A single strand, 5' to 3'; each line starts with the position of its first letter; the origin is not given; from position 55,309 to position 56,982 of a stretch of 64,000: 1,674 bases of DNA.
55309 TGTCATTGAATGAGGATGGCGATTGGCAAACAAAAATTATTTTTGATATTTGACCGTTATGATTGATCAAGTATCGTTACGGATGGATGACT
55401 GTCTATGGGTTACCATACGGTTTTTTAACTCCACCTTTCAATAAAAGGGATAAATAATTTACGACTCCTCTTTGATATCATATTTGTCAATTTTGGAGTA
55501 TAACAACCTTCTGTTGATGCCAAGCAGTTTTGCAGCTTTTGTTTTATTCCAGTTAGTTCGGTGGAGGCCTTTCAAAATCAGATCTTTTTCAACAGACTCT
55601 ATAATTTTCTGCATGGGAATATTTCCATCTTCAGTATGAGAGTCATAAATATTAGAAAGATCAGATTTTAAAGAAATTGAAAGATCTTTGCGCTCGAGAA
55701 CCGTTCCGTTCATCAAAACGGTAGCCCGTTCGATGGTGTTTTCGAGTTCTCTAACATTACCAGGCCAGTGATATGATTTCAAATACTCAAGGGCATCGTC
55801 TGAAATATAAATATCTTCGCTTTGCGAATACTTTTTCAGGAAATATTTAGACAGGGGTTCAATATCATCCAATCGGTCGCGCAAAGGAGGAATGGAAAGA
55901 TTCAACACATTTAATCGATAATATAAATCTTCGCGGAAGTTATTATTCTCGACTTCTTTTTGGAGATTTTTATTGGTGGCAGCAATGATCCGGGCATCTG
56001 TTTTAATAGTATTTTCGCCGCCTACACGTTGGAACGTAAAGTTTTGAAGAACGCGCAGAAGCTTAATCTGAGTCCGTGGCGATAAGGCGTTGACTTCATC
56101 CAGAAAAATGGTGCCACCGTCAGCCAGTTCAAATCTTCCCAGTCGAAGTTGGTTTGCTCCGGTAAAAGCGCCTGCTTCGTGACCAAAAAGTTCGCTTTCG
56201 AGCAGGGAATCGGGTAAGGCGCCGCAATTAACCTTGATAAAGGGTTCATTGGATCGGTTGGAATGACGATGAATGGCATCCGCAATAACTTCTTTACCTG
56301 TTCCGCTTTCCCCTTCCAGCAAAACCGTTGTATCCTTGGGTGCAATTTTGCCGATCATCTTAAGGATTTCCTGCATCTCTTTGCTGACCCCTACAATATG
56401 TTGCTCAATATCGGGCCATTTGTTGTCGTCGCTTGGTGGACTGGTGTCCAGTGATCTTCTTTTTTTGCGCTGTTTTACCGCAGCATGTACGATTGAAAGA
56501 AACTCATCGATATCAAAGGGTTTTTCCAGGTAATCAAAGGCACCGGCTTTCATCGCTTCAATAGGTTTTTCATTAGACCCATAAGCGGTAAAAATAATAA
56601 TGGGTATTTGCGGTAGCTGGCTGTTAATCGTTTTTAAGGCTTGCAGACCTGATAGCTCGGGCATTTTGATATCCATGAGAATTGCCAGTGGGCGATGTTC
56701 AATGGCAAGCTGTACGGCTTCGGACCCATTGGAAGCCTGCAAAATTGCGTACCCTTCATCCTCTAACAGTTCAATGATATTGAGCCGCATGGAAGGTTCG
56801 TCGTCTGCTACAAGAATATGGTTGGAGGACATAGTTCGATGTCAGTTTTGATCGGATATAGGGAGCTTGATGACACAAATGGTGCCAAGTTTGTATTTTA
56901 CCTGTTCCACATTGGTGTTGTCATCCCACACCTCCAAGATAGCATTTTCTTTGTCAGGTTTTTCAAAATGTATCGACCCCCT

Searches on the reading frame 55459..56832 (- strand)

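Call 10: search_protein_families(library=pfam, proteins=[window:55459-56832:-])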
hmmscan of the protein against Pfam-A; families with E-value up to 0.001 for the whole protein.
window:55459-56832:- (457 aa): 9 families
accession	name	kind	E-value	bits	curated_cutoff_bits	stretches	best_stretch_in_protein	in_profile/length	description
PF00158.32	Sigma54_activat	-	3.6e-71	238.7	20.2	1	146-312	1-167/168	Sigma-54 interaction domain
PF00072.30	Response_reg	-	9.5e-30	103.5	30.2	1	6-115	1-110/111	Response regulator receiver domain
PF25601.1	AAA_lid_14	-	1.5e-22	79.7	27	1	318-390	1-76/87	AAA+ ATPase lid domain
PF14532.12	Sigma54_activ_2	-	2.3e-21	76.9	25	1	147-317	1-138/138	Sigma-54 interaction domain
PF02954.25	HTH_8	-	2.6e-14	53.1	22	1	411-451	2-42/42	Bacterial regulatory protein, Fis family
PF07728.20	AAA_5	-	8.5e-08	32.7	22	1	170-300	2-132/139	AAA domain (dynein-related subfamily)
PF00004.35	AAA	-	7.5e-06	26.9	21.2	1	170-291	1-111/131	ATPase family associated with various cellular activities (AAA)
PF07724.20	AAA_2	-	0.00011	22.7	27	1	169-322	5-164/166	AAA domain (Cdc48 subfamily)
PF00493.29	MCM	-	0.0005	19.7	23.3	0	146-301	41-186/224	MCM P-loop domain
